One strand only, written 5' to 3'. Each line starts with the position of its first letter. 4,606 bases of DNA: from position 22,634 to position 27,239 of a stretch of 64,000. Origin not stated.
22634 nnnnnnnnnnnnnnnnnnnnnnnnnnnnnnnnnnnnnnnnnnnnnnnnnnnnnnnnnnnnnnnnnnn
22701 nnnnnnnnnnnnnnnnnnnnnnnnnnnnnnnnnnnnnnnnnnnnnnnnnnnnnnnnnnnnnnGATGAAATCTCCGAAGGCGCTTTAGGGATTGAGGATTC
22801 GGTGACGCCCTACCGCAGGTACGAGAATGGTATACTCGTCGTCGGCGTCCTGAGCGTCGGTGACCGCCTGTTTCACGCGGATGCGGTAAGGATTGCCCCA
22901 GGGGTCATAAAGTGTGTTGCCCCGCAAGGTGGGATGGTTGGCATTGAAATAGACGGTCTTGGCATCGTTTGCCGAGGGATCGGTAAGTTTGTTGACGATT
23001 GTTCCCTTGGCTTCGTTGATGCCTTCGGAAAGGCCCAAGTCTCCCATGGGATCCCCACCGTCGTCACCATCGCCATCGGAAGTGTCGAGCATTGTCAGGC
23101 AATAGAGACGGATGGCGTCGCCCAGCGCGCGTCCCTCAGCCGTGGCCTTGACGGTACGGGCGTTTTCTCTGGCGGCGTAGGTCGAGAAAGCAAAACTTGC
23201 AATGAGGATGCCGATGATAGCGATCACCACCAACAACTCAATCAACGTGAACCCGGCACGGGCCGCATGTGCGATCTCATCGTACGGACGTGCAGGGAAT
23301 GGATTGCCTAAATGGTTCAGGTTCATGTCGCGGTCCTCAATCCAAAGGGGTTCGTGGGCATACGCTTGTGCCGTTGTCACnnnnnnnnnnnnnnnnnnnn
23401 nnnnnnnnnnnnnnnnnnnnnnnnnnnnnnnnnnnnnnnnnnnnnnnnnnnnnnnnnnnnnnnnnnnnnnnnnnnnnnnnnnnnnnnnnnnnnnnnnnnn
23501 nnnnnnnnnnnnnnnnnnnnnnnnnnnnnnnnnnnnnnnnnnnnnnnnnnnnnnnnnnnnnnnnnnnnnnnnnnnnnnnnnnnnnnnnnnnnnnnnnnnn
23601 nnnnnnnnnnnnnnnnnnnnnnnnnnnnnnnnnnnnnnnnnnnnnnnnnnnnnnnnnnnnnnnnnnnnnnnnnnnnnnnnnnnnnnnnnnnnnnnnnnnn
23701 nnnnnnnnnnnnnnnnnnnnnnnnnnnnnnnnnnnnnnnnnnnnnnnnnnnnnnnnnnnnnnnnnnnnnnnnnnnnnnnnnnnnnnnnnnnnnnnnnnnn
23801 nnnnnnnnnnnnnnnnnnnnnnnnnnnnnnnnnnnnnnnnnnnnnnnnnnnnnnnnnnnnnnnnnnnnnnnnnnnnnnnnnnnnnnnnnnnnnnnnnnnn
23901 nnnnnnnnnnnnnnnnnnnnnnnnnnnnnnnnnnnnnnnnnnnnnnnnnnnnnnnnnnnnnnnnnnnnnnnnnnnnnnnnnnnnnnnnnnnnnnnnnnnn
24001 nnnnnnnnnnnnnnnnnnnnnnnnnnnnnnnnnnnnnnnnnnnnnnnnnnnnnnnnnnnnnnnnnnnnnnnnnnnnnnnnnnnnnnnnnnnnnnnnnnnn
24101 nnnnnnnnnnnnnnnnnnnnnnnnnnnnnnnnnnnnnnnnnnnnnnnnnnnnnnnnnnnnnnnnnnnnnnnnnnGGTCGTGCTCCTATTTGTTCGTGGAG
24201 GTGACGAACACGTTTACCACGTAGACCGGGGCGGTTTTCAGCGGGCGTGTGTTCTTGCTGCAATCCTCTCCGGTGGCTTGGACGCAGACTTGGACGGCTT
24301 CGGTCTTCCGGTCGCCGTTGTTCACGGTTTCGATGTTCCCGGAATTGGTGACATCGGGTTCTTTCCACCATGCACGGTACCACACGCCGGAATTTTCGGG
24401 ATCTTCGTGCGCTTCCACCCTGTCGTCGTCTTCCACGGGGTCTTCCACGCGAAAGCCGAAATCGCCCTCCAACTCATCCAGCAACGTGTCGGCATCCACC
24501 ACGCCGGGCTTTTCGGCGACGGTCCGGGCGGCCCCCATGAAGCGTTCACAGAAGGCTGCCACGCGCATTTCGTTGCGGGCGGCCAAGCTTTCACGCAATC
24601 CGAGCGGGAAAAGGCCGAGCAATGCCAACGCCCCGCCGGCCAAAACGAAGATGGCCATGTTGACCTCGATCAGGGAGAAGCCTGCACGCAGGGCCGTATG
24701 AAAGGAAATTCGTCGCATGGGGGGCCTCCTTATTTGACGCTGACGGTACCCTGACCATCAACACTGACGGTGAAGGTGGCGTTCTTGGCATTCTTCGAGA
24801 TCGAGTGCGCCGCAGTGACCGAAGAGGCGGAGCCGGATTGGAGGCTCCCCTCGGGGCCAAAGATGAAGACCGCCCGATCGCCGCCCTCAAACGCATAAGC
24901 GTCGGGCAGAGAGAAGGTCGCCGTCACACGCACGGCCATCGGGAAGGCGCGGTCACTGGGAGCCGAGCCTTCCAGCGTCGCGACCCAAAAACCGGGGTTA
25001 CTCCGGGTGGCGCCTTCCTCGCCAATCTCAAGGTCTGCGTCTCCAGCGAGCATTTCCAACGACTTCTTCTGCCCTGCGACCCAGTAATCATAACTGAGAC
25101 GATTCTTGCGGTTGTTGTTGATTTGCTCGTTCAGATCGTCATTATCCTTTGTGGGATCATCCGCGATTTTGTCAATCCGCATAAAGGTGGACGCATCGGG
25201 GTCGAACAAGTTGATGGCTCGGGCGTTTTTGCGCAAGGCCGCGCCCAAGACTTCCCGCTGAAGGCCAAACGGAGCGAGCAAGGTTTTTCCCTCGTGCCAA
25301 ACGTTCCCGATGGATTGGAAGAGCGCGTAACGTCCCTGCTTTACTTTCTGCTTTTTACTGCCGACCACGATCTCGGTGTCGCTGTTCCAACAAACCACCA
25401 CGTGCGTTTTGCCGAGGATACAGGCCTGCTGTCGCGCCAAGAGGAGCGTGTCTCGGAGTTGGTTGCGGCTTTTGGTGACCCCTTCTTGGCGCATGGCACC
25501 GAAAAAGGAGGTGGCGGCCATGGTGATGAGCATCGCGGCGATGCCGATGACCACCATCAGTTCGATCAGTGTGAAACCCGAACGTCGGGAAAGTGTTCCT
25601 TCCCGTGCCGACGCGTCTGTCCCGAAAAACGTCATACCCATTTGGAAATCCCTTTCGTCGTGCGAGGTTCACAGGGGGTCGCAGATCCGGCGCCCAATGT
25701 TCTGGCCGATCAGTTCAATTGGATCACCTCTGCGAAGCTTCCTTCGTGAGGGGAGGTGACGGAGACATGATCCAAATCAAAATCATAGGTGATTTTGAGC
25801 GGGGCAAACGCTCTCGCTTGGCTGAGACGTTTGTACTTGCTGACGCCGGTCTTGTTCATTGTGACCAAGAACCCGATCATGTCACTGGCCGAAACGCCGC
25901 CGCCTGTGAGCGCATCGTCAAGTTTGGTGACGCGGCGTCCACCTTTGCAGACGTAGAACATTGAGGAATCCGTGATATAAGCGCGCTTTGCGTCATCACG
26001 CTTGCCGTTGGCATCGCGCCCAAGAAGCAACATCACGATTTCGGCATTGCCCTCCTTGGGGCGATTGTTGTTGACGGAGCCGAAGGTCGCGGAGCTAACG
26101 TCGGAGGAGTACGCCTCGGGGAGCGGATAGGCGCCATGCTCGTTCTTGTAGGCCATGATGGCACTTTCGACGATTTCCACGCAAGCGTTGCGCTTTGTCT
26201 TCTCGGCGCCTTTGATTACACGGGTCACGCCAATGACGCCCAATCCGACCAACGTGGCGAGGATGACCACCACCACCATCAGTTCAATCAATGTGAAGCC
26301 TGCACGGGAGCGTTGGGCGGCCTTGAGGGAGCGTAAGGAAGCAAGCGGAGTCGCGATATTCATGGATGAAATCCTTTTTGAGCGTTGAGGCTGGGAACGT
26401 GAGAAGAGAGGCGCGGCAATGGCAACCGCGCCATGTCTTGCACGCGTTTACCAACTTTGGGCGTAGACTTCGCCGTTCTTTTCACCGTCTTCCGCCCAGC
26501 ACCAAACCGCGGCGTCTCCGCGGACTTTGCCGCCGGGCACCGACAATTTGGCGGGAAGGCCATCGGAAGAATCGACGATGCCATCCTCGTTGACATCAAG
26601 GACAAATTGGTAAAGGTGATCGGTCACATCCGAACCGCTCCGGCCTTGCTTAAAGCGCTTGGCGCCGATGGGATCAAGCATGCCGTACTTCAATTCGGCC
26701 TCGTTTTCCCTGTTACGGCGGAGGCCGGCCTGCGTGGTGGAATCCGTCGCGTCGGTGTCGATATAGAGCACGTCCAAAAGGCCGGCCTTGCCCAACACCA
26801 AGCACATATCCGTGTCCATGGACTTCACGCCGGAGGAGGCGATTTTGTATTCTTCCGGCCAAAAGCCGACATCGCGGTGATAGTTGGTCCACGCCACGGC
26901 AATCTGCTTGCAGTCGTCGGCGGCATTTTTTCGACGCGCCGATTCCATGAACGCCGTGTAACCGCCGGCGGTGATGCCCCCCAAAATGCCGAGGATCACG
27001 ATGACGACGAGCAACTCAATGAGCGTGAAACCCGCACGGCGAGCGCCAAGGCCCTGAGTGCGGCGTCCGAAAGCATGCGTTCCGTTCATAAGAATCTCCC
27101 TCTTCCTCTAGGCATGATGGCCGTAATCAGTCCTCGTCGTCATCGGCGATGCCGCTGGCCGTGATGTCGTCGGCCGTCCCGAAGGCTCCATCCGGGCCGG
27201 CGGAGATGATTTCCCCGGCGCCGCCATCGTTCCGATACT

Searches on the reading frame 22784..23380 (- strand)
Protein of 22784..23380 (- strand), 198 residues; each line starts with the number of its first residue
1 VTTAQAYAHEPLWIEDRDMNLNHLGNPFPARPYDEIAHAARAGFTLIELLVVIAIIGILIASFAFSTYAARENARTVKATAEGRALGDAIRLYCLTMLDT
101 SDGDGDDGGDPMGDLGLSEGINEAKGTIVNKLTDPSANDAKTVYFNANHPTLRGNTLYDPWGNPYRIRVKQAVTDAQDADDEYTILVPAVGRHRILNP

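Call 5: search_protein_families(library=pfam, proteins=[window:22784-23380:-], max_evalue=1)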
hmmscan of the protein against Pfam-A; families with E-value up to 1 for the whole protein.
window:22784-23380:- (198 aa): 3 families
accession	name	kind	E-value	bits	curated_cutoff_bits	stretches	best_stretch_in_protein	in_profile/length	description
PF07963.17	N_methyl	-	3e-08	33.3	21.2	1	40-62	3-25/27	Prokaryotic N-terminal methylation motif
PF08334.16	T2SSG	-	0.13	12.8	21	0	147-169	56-78/108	Type II secretion system (T2SS), protein G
PF12911.12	OppC_N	-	0.19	12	23.9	1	39-66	15-42/53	N-terminal TM domain of oligopeptide transport permease C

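Call 6: search_protein_families(library=ncbifam, proteins=[window:22784-23380:-], max_evalue=1)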
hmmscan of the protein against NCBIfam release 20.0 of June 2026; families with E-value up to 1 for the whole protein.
window:22784-23380:- (198 aa): 16 families
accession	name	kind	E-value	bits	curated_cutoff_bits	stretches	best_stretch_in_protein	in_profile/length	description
TIGR01710.1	typeII_sec_gspG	equivalog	4.3e-10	39.8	88.85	1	43-98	2-57/134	type II secretion system major pseudopilin GspG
TIGR02532.1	IV_pilin_GFxxxE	domain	7.6e-08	31.9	16.3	1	41-61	1-21/24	prepilin-type N-terminal cleavage/methylation domain-containing protein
TIGR01708.2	typeII_sec_gspH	equivalog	1.5e-07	31.5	80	1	42-81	2-40/169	type II secretion system minor pseudopilin GspH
NF041775.1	typeIV_PilA_Myxo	equivalog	8.9e-05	22.6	400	1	42-73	11-44/214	type IV pilin protein PilA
TIGR02596.1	TIGR02596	subfamily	0.00031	20.9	70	1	44-65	1-22/196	Verru_Chthon cassette protein D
NF007862.0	PRK10574.1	equivalog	0.00033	20.8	138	1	41-61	4-24/145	prepilin peptidase-dependent pilin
NF040999.1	pilin_ComGC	equivalog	0.00042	20.5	75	1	42-61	2-21/84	competence type IV pilus major pilin ComGC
NF007800.0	PRK10506.1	equivalog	0.0032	17.3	158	1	39-66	6-33/163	prepilin peptidase-dependent protein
NF038303.1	EPS_HpsB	equivalog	0.015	15.3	150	1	42-91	3-56/211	hormogonium polysaccharide secretion pseudopilin HpsB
TIGR01711.1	gspJ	equivalog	0.017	15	64.85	1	42-70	1-25/192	type II secretion system minor pseudopilin GspJ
TIGR01707.1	gspI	equivalog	0.019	15.5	44.35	1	43-71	1-29/101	type II secretion system minor pseudopilin GspI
NF040982.1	ComGD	equivalog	0.023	15.1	70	1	42-65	2-25/139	competence type IV pilus minor pilin ComGD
NF041002.1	pilin_ComGF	equivalog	0.042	14.1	80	1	42-74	2-34/139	competence type IV pilus minor pilin ComGF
TIGR02599.1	TIGR02599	subfamily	0.054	12.7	256.5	1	43-70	1-28/361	Verru_Chthon cassette protein C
NF041013.1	T4P_ComGE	equivalog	0.11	12.7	49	1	43-62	5-24/83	competence type IV pilus minor pilin ComGE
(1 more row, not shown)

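Call 78: search_solved_structures(query=A7, max_evalue=1)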
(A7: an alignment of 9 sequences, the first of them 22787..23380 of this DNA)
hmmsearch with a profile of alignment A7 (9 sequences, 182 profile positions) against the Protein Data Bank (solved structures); distinct sequences matched with E-value up to 1: 36.
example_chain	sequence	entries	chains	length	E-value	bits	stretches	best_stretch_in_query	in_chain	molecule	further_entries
8pfb_G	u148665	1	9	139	4.4e-09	39.2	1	22-118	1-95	Type IV pilin PilE1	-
7tgg_A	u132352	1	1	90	8.2e-09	38.4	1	14-67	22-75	Geopilin domain 1 protein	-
6xxd_A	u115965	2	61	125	1.9e-08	37.2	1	22-124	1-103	PilA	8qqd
9egp_A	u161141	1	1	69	9.6e-08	34.9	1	16-54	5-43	Geopilin domain 1 protein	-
9lab_B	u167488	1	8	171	4.2e-06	29.6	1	18-54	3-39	MSHA major pilin subunit MshA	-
2m7g_A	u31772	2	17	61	8.7e-06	28.5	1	22-68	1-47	Geopilin domain 1 protein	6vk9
9laa_A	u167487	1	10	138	1.8e-05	27.5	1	15-40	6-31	Type IV pilin protein PilA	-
5wda_A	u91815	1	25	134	1.9e-05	27.4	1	22-75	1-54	General secretion pathway protein G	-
3sok_A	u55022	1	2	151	0.00046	22.9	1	22-69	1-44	Fimbrial protein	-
8p3b_A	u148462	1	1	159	0.0005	22.8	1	22-62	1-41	Fimbrial protein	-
5kua_A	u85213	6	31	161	0.00061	22.5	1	22-73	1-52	pilin | Neisseria meningitidis PilE variant SB-GATDH | Neisseria meningitidis PilE, SB-DATDH variant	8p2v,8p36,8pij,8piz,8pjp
1ay2_A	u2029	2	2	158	0.00066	22.4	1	22-58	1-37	TYPE 4 PILIN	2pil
2hi2_A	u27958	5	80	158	0.0018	20.9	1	22-57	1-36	Fimbrial protein | PilA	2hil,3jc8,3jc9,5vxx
8tj2_C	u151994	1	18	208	0.0021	20.8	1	22-58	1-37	Type IV major pilin protein PilA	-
1oqw_A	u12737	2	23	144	0.0028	20.3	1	22-40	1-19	Fimbrial protein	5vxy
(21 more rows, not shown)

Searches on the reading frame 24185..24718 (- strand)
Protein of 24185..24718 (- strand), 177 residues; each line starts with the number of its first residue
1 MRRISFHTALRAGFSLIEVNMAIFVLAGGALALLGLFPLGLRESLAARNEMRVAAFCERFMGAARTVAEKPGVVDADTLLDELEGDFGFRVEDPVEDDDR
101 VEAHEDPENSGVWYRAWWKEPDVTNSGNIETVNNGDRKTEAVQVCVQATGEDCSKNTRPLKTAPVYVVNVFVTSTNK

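Call 5: search_protein_families(library=pfam, proteins=[window:24185-24718:-], max_evalue=1)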
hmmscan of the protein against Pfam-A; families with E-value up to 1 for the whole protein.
window:24185-24718:- (177 aa): 1 family
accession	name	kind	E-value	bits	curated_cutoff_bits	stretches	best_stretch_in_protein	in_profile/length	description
PF07963.17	N_methyl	-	0.015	15.3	21.2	1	11-27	4-20/27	Prokaryotic N-terminal methylation motif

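Call 6: search_protein_families(library=ncbifam, proteins=[window:24185-24718:-], max_evalue=1)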
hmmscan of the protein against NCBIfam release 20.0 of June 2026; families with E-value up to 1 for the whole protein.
window:24185-24718:- (177 aa): 4 families
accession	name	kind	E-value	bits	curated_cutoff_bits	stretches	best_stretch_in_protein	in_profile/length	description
TIGR02598.1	TIGR02598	subfamily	0.00035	20.8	51.4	1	13-52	1-40/151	Verru_Chthon cassette protein B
TIGR02523.1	type_IV_pilV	equivalog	0.003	18.1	52.2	1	12-56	2-46/139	type IV pilus modification protein PilV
TIGR02532.1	IV_pilin_GFxxxE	domain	0.019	14.8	16.3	1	11-34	1-24/24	prepilin-type N-terminal cleavage/methylation domain-containing protein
NF006453.0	PRK08808.1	equivalog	0.077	12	295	1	11-50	6-50/211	type II secretion system protein J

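Call 77: search_solved_structures(query=A6, max_evalue=1)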
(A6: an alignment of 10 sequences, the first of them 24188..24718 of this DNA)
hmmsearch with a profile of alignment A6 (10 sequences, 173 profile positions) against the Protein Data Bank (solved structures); distinct sequences matched with E-value up to 1: 2.
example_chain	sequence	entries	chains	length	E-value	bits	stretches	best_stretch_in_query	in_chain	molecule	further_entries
5j0a_A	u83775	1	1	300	0.67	12.6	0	79-155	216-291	Lymphokine-activated killer T-cell-originated protein kinase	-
5j0a_B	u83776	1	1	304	0.7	12.6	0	79-155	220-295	Lymphokine-activated killer T-cell-originated protein kinase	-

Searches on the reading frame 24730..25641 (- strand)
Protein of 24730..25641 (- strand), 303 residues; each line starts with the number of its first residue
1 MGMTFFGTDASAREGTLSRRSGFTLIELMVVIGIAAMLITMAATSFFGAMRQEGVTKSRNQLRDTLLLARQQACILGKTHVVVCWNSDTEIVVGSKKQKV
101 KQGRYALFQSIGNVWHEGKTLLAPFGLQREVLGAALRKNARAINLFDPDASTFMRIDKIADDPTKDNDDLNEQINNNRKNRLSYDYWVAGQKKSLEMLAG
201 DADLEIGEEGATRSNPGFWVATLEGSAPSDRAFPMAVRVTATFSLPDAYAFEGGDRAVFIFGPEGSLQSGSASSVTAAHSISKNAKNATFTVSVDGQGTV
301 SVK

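Call 5: search_protein_families(library=pfam, proteins=[window:24730-25641:-], max_evalue=1)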
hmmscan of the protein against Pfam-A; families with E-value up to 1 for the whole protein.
window:24730-25641:- (303 aa): 3 families
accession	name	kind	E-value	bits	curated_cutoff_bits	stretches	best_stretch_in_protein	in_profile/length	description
PF07963.17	N_methyl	-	2.2e-07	30.6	21.2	1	18-42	2-26/27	Prokaryotic N-terminal methylation motif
PF20920.2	DAXX_hist_bd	-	0.16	12.3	27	1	155-181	45-71/84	Death domain-associated protein 6, histone binding domain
PF17280.7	DUF5345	-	0.67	10.6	27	0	25-48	38-61/77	Family of unknown function (DUF5345)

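Call 6: search_protein_families(library=ncbifam, proteins=[window:24730-25641:-], max_evalue=1)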
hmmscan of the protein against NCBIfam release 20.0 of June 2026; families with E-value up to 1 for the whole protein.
window:24730-25641:- (303 aa): 17 families
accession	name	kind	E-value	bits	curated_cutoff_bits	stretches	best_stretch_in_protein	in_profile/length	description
TIGR01708.2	typeII_sec_gspH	equivalog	5.1e-11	42.9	80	1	21-98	2-79/169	type II secretion system minor pseudopilin GspH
TIGR02596.1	TIGR02596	subfamily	1.6e-07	31.6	70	1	23-74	1-52/196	Verru_Chthon cassette protein D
NF007800.0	PRK10506.1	equivalog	3.1e-07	30.3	158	1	17-101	5-89/163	prepilin peptidase-dependent protein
TIGR02532.1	IV_pilin_GFxxxE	domain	7.5e-06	25.6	16.3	1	20-43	1-24/24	prepilin-type N-terminal cleavage/methylation domain-containing protein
NF040982.1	ComGD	equivalog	1.4e-05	25.5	70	1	21-102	2-82/139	competence type IV pilus minor pilin ComGD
NF007862.0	PRK10574.1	equivalog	2.2e-05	24.6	138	1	19-57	3-41/145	prepilin peptidase-dependent pilin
TIGR01710.1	typeII_sec_gspG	equivalog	0.00018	21.5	88.85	1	21-63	1-43/134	type II secretion system major pseudopilin GspG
NF007848.0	PRK10557.1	equivalog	0.0012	18.2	120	1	18-67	8-56/192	prepilin peptidase-dependent protein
NF041775.1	typeIV_PilA_Myxo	equivalog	0.0032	17.5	400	1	19-47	9-37/214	type IV pilin protein PilA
TIGR01711.1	gspJ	equivalog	0.0034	17.2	64.85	1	22-65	2-45/192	type II secretion system minor pseudopilin GspJ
NF047827.1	T3SSXpsH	equivalog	0.014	15.2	160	1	22-79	2-59/145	type II secretion system protein XpsH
NF045625.1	IBP_CFB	equivalog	0.02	14.2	400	1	209-293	147-228/275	ice-binding protein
NF041013.1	T4P_ComGE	equivalog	0.024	14.7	49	1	22-72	5-55/83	competence type IV pilus minor pilin ComGE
NF040999.1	pilin_ComGC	equivalog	0.036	14.3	75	1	21-40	2-21/84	competence type IV pilus major pilin ComGC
NF038304.1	EPS_HpsC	equivalog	0.044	13.3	200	1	15-40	15-40/318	hormogonium polysaccharide secretion pseudopilin HpsC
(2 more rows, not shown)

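Call 79: search_solved_structures(query=A8, max_evalue=1)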
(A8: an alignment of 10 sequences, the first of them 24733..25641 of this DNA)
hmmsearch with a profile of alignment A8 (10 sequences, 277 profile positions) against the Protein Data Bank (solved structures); distinct sequences matched with E-value up to 1: 22.
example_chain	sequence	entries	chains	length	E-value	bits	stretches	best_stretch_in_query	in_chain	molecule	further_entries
9egp_A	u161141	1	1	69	9.3e-06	28.1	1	14-54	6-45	Geopilin domain 1 protein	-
7tgg_A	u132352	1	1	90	1.2e-05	27.8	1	11-52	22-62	Geopilin domain 1 protein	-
6gv9_A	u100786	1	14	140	0.0023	20.3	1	19-52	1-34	Prepilin peptidase-dependent protein D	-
9laa_A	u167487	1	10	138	0.0026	20.1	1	13-42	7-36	Type IV pilin protein PilA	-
9lab_B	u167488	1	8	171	0.0073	18.6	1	14-43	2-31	MSHA major pilin subunit MshA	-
2m7g_A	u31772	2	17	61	0.0095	18.3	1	19-53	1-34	Geopilin domain 1 protein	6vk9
9xnc_G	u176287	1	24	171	0.043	16.1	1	18-94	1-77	Bacteria pilus (like)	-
8tj2_C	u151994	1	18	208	0.055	15.8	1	19-59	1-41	Type IV major pilin protein PilA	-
8pfb_G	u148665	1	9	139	0.1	14.9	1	19-57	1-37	Type IV pilin PilE1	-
2hi2_A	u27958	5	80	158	0.12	14.6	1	19-42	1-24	Fimbrial protein | PilA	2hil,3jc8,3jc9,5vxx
1ay2_A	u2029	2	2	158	0.13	14.5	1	19-42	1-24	TYPE 4 PILIN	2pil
5kua_A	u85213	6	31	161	0.22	13.8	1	19-42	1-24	pilin | Neisseria meningitidis PilE variant SB-GATDH | Neisseria meningitidis PilE, SB-DATDH variant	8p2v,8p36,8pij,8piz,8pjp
8p3b_A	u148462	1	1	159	0.23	13.7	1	19-42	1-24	Fimbrial protein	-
1oqw_A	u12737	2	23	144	0.24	13.7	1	19-42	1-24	Fimbrial protein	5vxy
6xxd_A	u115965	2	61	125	0.29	13.4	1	19-52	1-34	PilA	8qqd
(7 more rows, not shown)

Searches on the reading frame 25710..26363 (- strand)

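Call 5: search_protein_families(library=pfam, proteins=[window:25710-26363:-], max_evalue=1)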
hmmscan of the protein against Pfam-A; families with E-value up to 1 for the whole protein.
window:25710-26363:- (217 aa): 1 family
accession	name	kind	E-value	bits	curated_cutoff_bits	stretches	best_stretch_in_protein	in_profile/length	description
PF07963.17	N_methyl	-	1e-07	31.7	21.2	1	18-41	2-25/27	Prokaryotic N-terminal methylation motif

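Call 6: search_protein_families(library=ncbifam, proteins=[window:25710-26363:-], max_evalue=1)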
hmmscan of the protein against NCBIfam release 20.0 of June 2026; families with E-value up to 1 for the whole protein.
window:25710-26363:- (217 aa): 15 families
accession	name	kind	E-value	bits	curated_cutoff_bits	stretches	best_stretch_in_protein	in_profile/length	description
TIGR01710.1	typeII_sec_gspG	equivalog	5e-09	36.3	88.85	1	22-82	2-62/134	type II secretion system major pseudopilin GspG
NF040999.1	pilin_ComGC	equivalog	3.6e-08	33.5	75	1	21-80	2-61/84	competence type IV pilus major pilin ComGC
TIGR02532.1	IV_pilin_GFxxxE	domain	2.6e-06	27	16.3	1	20-42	1-23/24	prepilin-type N-terminal cleavage/methylation domain-containing protein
NF007862.0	PRK10574.1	equivalog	2.6e-05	24.4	138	1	20-56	4-40/145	prepilin peptidase-dependent pilin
TIGR02596.1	TIGR02596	subfamily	0.00013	22.1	70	1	23-54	1-32/196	Verru_Chthon cassette protein D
TIGR01708.2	typeII_sec_gspH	equivalog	0.00052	20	80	1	21-43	2-24/169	type II secretion system minor pseudopilin GspH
NF041013.1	T4P_ComGE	equivalog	0.00054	20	49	1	22-76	5-60/83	competence type IV pilus minor pilin ComGE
NF007800.0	PRK10506.1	equivalog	0.0018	18.1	158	1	17-45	5-33/163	prepilin peptidase-dependent protein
NF041775.1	typeIV_PilA_Myxo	equivalog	0.0074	16.3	400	1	18-57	9-44/214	type IV pilin protein PilA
TIGR02523.1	type_IV_pilV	equivalog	0.026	15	52.2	1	21-63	2-40/139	type IV pilus modification protein PilV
NF038304.1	EPS_HpsC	equivalog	0.038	13.5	200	1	14-39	14-38/318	hormogonium polysaccharide secretion pseudopilin HpsC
NF040982.1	ComGD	equivalog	0.057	13.8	70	1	21-51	2-32/139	competence type IV pilus minor pilin ComGD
TIGR02599.1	TIGR02599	subfamily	0.13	11.4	256.5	1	22-57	1-32/361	Verru_Chthon cassette protein C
NF006453.0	PRK08808.1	equivalog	0.19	10.8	295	1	17-43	3-29/211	type II secretion system protein J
TIGR01711.1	gspJ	equivalog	0.22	11.3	64.85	1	21-44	1-23/192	type II secretion system minor pseudopilin GspJ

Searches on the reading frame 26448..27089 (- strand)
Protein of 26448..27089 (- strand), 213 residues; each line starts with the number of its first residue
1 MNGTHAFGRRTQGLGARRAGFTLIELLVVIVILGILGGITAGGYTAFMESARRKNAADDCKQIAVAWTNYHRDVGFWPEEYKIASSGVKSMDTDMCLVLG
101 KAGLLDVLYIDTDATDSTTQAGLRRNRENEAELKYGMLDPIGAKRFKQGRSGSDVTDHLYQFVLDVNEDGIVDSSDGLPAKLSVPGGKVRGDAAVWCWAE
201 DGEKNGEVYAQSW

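Call 5: search_protein_families(library=pfam, proteins=[window:26448-27089:-], max_evalue=1)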
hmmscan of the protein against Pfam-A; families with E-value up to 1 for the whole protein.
window:26448-27089:- (213 aa): 2 families
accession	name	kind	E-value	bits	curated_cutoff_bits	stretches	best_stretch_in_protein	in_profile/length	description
PF07963.17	N_methyl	-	3.2e-08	33.2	21.2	1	17-40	3-26/27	Prokaryotic N-terminal methylation motif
PF07596.16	SBP_bac_10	-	0.045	14.2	23.3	1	49-81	5-37/268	Protein of unknown function (DUF1559)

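Call 6: search_protein_families(library=ncbifam, proteins=[window:26448-27089:-], max_evalue=1)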
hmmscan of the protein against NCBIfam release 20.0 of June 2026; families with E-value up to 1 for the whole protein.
window:26448-27089:- (213 aa): 10 families
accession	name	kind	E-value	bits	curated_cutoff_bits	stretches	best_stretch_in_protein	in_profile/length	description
TIGR01710.1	typeII_sec_gspG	equivalog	2.7e-11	43.6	88.85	1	20-81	2-63/134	type II secretion system major pseudopilin GspG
TIGR02532.1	IV_pilin_GFxxxE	domain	2.6e-07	30.2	16.3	1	18-40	1-23/24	prepilin-type N-terminal cleavage/methylation domain-containing protein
NF007862.0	PRK10574.1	equivalog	5.8e-06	26.5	138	1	18-66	4-48/145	prepilin peptidase-dependent pilin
TIGR01708.2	typeII_sec_gspH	equivalog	1e-05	25.6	80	1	19-58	2-37/169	type II secretion system minor pseudopilin GspH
NF041775.1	typeIV_PilA_Myxo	equivalog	2.9e-05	24.2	400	1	15-66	7-58/214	type IV pilin protein PilA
NF007800.0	PRK10506.1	equivalog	0.00018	21.4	158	1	17-98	7-82/163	prepilin peptidase-dependent protein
TIGR02596.1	TIGR02596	subfamily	0.00076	19.6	70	1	21-58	1-38/196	Verru_Chthon cassette protein D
NF040999.1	pilin_ComGC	equivalog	0.0043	17.2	75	1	19-36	2-19/84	competence type IV pilus major pilin ComGC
TIGR01711.1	gspJ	equivalog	0.16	11.8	64.85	1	19-49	1-28/192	type II secretion system minor pseudopilin GspJ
TIGR02523.1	type_IV_pilV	equivalog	0.31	11.5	52.2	0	19-37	2-22/139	type IV pilus modification protein PilV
